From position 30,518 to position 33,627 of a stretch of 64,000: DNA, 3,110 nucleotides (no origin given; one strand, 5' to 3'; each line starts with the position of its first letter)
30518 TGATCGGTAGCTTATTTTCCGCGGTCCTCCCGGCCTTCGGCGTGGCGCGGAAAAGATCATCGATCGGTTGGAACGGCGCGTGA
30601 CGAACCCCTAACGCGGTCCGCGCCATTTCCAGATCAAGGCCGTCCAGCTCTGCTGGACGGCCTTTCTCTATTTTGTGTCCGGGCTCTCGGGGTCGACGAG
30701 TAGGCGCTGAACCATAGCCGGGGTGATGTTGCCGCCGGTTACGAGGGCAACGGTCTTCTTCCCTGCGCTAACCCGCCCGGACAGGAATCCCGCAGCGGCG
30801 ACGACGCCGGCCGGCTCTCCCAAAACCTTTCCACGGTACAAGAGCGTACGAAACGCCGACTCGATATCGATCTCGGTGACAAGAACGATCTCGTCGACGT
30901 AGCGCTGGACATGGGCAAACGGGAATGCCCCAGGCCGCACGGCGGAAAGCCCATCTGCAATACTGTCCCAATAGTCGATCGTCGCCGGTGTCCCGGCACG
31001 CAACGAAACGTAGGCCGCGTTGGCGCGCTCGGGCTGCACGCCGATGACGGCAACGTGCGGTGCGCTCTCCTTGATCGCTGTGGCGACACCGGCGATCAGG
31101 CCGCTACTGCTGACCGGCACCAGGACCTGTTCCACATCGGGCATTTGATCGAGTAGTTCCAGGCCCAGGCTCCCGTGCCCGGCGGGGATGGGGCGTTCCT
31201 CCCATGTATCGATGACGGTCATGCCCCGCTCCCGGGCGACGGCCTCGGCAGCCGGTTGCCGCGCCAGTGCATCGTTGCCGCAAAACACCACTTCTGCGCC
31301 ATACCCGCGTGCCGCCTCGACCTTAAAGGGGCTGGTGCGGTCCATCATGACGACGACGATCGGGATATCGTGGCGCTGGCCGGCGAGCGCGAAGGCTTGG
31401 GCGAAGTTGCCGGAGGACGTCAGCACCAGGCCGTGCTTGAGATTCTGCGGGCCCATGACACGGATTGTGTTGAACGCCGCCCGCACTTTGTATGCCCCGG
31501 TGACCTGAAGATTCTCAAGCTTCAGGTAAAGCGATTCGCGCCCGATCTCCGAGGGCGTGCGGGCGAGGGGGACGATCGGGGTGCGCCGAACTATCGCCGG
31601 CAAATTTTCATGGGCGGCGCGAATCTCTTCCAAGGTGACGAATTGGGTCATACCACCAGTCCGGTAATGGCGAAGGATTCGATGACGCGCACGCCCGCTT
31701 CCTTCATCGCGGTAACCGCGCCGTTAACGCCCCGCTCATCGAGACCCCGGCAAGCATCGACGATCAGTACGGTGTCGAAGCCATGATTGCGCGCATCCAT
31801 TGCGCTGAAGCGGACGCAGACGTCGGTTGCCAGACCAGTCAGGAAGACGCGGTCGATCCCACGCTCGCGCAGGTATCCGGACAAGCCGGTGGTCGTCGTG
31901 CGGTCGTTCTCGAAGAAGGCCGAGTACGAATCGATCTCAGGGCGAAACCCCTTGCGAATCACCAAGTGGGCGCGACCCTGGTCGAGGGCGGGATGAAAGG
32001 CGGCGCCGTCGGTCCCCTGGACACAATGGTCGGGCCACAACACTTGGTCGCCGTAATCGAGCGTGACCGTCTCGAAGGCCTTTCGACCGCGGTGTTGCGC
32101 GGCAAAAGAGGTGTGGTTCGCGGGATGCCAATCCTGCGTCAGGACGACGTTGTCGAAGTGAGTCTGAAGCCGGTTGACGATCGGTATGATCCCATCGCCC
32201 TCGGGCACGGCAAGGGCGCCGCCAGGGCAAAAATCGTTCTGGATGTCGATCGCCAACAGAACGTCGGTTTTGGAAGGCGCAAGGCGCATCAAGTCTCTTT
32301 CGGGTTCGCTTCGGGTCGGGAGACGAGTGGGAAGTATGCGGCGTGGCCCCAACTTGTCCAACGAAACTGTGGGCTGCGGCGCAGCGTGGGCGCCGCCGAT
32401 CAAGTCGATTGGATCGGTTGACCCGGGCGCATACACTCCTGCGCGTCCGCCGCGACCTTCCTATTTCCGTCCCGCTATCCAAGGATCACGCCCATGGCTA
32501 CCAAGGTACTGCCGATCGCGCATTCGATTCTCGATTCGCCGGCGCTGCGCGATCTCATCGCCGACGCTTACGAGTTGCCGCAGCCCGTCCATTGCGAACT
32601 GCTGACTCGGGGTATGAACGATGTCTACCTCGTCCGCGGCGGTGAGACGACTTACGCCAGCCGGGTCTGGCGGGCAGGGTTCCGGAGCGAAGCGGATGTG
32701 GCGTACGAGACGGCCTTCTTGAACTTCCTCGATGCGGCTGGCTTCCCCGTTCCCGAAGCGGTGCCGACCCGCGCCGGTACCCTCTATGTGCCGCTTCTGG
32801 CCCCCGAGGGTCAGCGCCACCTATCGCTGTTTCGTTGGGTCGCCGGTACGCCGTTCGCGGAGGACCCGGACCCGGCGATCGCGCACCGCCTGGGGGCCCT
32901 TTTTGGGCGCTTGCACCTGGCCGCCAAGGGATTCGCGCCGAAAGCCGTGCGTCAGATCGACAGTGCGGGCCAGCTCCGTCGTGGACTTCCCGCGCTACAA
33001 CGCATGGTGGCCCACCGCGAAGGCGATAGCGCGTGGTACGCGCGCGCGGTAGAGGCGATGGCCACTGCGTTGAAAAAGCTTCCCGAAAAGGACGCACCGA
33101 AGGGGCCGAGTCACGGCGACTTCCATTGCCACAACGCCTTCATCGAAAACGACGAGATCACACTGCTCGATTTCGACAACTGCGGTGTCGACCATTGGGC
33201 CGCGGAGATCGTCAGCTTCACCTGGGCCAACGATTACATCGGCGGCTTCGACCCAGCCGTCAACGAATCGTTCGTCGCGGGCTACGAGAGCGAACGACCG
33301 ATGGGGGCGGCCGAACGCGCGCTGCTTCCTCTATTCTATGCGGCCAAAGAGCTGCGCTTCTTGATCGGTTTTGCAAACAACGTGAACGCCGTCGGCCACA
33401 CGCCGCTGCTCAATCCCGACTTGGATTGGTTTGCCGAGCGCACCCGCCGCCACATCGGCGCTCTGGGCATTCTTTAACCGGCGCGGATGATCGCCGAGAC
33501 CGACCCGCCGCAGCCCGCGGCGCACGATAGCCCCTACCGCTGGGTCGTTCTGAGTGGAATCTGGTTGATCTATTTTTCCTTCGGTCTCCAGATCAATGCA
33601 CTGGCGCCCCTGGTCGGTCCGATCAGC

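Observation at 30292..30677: Unannotated 35-aa Lys/Ala/Pro-repeat peptide gene divergent from a LysR regulator, with Shine-Dalgarno, LysR box and terminator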

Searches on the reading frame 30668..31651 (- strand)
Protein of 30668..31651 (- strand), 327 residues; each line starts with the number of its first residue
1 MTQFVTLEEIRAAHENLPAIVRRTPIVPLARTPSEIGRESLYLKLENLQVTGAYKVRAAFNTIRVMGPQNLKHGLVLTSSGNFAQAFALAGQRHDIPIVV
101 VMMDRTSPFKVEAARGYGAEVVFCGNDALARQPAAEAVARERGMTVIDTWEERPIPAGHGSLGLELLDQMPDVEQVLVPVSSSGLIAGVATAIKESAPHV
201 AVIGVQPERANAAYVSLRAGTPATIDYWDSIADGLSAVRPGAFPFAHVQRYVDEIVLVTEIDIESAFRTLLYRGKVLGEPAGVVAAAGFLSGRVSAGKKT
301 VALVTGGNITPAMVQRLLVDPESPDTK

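Call 5: search_protein_families(library=pfam, proteins=[window:30668-31651:-], max_evalue=0.01)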
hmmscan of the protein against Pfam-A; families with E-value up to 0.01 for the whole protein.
window:30668-31651:- (327 aa): 1 family
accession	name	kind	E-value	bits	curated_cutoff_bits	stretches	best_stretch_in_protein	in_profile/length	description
PF00291.31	PALP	-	1.5e-67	228.5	35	1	21-306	5-295/295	Pyridoxal-phosphate dependent enzyme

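Call 42: search_protein_families(library=ncbifam, proteins=[window:30668-31651:-], max_evalue=0.00001)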
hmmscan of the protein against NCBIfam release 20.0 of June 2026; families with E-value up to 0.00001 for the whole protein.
window:30668-31651:- (327 aa): 32 families (the best 25 are shown)
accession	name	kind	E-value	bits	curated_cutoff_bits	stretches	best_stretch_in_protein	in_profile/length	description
TIGR01127.1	ilvA_1Cterm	equivalog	9.4e-78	261.8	378.75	1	32-318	8-295/380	threonine ammonia-lyase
NF006389.0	PRK08638.1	equivalog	2.4e-72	243.6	453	1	3-311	7-317/333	bifunctional threonine ammonia-lyase/L-serine ammonia-lyase TdcB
NF005600.0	PRK07334.1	equivalog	9.7e-70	235.2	496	1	3-318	8-321/408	threonine ammonia-lyase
NF005454.0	PRK07048.1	equivalog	1.6e-68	231.3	452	1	3-318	5-320/324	threo-3-hydroxy-L-aspartate ammonia-lyase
NF005292.0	PRK06815.1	equivalog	4.8e-65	219.7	371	1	7-310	5-309/320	threonine/serine dehydratase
NF005680.0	PRK07476.1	equivalog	1.5e-64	218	413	1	2-318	2-320/326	hydroxyectoine utilization dehydratase EutB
TIGR02991.1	ectoine_eutB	equivalog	1.2e-63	215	413.35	1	5-318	1-315/317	hydroxyectoine utilization dehydratase EutB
NF045641.2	BHydaspDhtseBhcB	equivalog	2.2e-57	194.6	550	1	6-309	3-305/312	beta-hydroxyaspartate dehydratase BhcB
NF006094.0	PRK08246.1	subfamily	3.9e-57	194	331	1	5-313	5-308/310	serine/threonine dehydratase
TIGR01124.1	ilvA_2Cterm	equivalog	3.7e-53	180.8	411.3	1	23-309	17-306/499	threonine ammonia-lyase, biosynthetic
NF006674.0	PRK09224.1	subfamily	7.6e-52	176.6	577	1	24-309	26-314/508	threonine ammonia-lyase IlvA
NF006390.0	PRK08639.1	equivalog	4.5e-51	174.1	421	1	3-309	5-315/418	threonine ammonia-lyase IlvA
TIGR02079.1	THD1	equivalog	9.7e-50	169.5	440.55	1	9-309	2-307/410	threonine ammonia-lyase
NF005147.0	PRK06608.1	equivalog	1.8e-46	158.5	380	1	5-318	6-320/339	serine/threonine dehydratase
NF009130.0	PRK12483.1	subfamily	8.6e-46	156.6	801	1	29-309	42-326/521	threonine ammonia-lyase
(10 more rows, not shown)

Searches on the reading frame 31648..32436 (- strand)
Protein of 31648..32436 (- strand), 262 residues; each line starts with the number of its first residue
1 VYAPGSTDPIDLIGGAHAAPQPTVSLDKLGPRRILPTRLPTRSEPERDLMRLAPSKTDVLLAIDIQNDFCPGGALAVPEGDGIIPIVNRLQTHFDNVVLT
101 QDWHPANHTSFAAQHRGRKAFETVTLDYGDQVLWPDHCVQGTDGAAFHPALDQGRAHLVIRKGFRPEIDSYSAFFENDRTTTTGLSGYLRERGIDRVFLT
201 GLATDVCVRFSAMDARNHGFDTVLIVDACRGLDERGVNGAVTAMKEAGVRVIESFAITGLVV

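Call 5: search_protein_families(library=pfam, proteins=[window:31648-32436:-], max_evalue=0.01)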
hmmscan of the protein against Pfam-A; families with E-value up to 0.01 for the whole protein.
window:31648-32436:- (262 aa): 1 family
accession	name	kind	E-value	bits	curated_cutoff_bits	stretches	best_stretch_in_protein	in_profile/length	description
PF00857.26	Isochorismatase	-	1.9e-30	106.7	27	1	59-253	2-172/175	Isochorismatase domain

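Call 42: search_protein_families(library=ncbifam, proteins=[window:31648-32436:-], max_evalue=0.00001)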
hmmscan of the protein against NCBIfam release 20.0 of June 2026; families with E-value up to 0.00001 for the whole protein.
window:31648-32436:- (262 aa): 5 families
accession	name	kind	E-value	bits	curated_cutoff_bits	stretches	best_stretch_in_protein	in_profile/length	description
NF008623.0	PRK11609.1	equivalog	4.8e-66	222.6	174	1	58-253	4-204/213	bifunctional nicotinamidase/pyrazinamidase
NF050097.1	BiurAmidohydBiuH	equivalog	4.7e-10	39.3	370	1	182-245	139-202/221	biuret amidohydrolase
NF041461.1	C_hydro_YcaC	equivalog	8.4e-10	38.5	310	1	190-258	98-166/201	isochorismate family cysteine hydrolase YcaC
NF008517.0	PRK11440.1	equivalog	2.7e-07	30.7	195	1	183-244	110-171/188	hydrolase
TIGR03614.1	RutB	equivalog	4.1e-06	26.6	377.95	0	171-234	134-191/226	pyrimidine utilization protein B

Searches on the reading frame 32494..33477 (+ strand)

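Call 42: search_protein_families(library=ncbifam, proteins=[window:32494-33477:+], max_evalue=0.00001)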
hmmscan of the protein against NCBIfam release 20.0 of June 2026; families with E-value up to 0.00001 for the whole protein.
window:32494-33477:+ (327 aa): 4 families
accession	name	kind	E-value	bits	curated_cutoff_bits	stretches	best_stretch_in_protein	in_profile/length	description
NF003558.0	PRK05231.1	equivalog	7.4e-20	71.1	271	1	64-291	56-279/322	homoserine kinase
TIGR00938.1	thrB_alt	equivalog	1.9e-14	53.7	255.9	1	24-296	17-283/307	homoserine kinase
NF008738.0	PRK11768.1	equivalog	6.5e-10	38.9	194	1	42-230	40-223/327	serine/threonine protein kinase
TIGR02906.1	spore_CotS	subfamily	1.4e-06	27.5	172.7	0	203-278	188-264/314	CotS family spore coat protein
